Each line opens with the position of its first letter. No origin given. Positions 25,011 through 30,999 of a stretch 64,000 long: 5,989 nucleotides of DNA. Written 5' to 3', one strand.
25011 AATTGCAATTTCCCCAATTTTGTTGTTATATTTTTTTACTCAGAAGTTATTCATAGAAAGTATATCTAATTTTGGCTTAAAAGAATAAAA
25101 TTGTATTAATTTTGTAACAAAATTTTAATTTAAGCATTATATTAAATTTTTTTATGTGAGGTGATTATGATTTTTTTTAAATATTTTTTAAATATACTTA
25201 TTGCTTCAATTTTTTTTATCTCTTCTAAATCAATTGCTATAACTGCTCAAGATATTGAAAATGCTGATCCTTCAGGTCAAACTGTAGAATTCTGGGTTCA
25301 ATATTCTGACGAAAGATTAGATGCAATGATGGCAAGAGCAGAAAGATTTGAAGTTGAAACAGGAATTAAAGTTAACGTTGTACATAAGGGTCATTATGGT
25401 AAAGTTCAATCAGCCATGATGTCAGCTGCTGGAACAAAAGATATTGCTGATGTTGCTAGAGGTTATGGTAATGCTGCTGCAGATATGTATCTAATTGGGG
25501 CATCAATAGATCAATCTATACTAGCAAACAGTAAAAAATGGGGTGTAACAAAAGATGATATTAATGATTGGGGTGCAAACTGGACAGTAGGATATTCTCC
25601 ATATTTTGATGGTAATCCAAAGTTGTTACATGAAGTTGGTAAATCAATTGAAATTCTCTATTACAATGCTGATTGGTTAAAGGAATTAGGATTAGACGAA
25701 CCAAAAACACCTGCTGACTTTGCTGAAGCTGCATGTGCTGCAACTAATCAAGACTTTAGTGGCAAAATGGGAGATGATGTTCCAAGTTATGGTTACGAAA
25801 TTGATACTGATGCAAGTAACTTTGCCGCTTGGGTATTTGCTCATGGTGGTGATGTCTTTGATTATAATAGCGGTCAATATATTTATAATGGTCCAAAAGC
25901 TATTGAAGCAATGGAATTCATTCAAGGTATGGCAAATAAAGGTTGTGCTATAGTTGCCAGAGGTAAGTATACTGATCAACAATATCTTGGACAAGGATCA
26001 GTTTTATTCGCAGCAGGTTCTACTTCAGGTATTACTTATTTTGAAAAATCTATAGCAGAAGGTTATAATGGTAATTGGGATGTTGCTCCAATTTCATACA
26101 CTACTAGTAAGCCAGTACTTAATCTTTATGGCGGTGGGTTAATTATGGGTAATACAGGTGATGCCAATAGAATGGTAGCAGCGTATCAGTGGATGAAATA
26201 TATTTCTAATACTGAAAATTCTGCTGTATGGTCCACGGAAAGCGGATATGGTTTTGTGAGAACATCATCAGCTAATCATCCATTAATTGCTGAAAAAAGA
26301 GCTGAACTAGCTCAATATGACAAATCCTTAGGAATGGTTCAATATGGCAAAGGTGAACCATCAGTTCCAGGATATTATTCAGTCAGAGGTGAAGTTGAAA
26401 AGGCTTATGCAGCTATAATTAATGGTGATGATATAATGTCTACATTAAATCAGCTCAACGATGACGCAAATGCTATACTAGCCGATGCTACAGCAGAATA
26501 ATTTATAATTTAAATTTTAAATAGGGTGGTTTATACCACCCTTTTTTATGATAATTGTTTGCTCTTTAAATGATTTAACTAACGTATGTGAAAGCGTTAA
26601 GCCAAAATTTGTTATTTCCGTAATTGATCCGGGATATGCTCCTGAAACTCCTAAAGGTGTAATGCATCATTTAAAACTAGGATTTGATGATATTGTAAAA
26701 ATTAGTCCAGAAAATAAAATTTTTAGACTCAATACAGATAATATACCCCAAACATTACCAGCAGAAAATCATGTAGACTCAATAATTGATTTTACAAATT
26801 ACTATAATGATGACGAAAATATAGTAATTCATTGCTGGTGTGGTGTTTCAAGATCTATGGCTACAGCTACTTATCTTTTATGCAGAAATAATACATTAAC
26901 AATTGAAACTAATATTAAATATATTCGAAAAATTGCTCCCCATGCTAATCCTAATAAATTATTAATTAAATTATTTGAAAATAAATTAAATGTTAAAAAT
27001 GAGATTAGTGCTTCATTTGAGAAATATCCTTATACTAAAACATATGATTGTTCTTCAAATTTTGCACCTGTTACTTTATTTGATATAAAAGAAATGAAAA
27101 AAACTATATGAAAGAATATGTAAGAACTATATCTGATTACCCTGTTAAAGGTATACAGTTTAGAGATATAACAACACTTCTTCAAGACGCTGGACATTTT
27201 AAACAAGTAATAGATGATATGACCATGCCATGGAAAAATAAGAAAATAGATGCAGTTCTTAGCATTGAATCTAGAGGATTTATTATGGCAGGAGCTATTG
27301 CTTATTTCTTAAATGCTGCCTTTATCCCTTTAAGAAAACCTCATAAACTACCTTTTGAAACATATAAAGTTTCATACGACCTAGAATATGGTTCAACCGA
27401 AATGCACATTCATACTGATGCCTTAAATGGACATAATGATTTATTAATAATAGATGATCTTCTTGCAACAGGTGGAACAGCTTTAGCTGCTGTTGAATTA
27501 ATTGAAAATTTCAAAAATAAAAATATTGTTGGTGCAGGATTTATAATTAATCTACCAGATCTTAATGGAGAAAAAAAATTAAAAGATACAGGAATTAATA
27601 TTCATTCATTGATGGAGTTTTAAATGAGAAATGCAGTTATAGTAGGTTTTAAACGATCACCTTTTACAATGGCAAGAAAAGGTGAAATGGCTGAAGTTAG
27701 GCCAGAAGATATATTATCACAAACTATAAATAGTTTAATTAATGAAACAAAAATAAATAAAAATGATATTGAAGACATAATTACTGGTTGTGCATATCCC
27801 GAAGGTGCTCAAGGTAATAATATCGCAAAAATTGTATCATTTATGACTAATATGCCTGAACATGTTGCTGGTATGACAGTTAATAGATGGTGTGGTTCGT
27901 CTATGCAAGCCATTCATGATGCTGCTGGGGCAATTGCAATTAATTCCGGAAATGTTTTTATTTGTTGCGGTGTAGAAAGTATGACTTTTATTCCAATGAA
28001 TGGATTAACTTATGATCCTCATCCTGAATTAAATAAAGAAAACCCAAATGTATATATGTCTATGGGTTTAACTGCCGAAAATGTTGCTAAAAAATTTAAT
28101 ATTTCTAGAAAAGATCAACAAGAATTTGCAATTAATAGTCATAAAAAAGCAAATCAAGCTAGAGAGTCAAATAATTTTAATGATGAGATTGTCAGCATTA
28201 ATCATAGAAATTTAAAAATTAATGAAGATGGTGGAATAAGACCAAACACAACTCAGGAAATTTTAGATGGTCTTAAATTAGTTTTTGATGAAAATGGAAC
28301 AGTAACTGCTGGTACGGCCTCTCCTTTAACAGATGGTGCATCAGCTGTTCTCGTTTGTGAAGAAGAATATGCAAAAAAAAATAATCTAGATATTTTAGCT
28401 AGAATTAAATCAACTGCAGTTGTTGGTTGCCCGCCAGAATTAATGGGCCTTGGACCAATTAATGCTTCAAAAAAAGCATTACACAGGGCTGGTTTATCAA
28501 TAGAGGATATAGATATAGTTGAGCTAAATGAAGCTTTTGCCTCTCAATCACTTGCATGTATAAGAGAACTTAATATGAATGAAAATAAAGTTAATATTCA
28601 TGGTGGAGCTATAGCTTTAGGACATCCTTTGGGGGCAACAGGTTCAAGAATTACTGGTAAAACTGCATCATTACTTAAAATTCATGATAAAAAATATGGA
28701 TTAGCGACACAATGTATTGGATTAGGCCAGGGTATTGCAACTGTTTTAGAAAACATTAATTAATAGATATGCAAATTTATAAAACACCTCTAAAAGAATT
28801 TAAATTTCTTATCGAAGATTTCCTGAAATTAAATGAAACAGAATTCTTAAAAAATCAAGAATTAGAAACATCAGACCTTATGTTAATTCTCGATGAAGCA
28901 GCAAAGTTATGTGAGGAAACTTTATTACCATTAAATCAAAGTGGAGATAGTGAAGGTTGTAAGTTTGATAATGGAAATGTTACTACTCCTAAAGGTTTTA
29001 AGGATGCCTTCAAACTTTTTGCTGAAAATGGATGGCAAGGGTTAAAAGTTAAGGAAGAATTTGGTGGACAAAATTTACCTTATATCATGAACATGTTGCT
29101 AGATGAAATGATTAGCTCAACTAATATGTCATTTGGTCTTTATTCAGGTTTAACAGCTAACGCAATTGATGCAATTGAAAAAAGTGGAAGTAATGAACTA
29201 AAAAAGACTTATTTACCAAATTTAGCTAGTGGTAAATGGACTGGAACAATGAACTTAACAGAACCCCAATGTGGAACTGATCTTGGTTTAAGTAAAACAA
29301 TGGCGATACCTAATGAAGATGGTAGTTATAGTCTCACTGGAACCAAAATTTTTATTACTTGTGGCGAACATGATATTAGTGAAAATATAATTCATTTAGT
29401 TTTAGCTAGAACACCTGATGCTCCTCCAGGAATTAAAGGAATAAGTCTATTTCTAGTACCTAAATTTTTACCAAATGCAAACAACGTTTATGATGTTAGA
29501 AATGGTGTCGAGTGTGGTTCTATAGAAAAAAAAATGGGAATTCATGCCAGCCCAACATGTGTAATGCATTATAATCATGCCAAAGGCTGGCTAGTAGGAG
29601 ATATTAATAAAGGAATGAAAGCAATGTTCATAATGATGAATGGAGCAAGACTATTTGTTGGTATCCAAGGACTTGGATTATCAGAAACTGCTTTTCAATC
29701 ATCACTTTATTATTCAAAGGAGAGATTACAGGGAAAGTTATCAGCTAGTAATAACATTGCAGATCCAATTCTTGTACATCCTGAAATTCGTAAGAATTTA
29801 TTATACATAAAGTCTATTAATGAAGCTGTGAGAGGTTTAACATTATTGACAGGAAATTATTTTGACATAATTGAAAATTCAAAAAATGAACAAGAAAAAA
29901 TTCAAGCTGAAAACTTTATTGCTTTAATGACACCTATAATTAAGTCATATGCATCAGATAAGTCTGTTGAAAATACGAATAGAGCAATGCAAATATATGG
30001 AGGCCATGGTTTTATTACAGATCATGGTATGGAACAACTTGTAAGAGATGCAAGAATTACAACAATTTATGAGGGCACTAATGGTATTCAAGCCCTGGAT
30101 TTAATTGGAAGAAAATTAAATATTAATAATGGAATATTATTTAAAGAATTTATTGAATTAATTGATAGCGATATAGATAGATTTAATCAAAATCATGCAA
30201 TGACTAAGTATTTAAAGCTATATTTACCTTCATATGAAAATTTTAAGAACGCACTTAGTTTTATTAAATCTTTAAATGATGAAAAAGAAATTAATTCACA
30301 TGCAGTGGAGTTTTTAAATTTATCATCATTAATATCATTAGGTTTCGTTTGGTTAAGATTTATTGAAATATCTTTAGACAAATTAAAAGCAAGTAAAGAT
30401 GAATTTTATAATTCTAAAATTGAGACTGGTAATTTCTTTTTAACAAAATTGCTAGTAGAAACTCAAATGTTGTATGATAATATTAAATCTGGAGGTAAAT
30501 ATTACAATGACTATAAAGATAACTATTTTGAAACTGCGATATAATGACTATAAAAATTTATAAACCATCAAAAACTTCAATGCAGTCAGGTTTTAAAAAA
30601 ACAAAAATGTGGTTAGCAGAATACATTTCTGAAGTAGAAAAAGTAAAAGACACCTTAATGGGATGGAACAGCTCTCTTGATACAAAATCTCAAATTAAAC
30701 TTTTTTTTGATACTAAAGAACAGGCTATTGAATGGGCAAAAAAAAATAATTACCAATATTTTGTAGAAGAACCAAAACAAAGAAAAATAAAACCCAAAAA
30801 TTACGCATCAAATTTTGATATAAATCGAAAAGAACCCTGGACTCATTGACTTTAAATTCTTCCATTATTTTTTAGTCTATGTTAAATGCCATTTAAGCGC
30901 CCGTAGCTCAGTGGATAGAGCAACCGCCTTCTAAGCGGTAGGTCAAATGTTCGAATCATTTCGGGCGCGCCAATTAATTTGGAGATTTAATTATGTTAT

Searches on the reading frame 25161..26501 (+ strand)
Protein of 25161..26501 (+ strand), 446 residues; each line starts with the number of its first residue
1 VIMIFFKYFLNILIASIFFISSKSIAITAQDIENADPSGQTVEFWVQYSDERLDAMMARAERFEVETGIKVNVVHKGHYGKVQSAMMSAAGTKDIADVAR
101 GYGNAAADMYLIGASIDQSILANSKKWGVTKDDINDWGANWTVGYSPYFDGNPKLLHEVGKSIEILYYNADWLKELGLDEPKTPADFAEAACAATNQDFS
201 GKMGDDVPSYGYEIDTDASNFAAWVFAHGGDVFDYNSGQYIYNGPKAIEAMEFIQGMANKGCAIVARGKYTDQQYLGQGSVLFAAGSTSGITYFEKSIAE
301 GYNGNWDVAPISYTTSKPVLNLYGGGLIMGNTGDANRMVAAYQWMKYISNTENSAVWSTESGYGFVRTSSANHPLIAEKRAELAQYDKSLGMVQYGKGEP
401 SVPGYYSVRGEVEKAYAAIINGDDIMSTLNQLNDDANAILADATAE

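Call 66: search_protein_families(library=pfam, proteins=[window:25161-26501:+], max_evalue=0.00001)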
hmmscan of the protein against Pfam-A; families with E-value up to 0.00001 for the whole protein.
window:25161-26501:+ (446 aa): 1 family
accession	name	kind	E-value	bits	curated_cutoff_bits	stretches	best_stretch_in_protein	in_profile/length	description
PF13416.11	SBP_bac_8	-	7.3e-24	85.5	27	1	59-379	2-274/279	Bacterial extracellular solute-binding protein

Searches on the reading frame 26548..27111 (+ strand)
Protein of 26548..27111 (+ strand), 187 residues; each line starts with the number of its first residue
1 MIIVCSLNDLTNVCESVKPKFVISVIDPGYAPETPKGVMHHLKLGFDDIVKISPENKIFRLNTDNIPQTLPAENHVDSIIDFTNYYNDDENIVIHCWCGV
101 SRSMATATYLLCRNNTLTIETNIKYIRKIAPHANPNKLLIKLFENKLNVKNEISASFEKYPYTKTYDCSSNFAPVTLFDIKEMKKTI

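Call 66: search_protein_families(library=pfam, proteins=[window:26548-27111:+], max_evalue=0.00001)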
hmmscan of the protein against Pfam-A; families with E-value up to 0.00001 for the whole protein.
window:26548-27111:+ (187 aa): 1 family
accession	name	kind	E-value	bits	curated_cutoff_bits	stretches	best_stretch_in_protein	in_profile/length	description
PF00782.25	DSPc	-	1.3e-08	35.2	33.5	1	77-142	63-127/133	Dual specificity phosphatase, catalytic domain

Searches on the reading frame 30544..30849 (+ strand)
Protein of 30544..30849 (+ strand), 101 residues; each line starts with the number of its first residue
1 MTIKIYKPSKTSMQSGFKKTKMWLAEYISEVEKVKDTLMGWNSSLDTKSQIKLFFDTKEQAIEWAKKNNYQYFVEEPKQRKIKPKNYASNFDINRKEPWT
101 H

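Call 3: search_protein_families(library=pfam, proteins=[window:30544-30849:+])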
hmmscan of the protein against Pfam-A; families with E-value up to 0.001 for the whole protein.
window:30544-30849:+ (101 aa): 1 family
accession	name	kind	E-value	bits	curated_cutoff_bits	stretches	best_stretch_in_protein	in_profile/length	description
PF04800.17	NDUS4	-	4.5e-32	110.6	31.9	1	3-96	2-95/96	NADH dehydrogenase ubiquinone Fe-S protein 4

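Call 4: search_protein_families(library=ncbifam, proteins=[window:30544-30849:+])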
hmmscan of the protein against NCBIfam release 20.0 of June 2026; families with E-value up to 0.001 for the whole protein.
window:30544-30849:+ (101 aa): 0 families
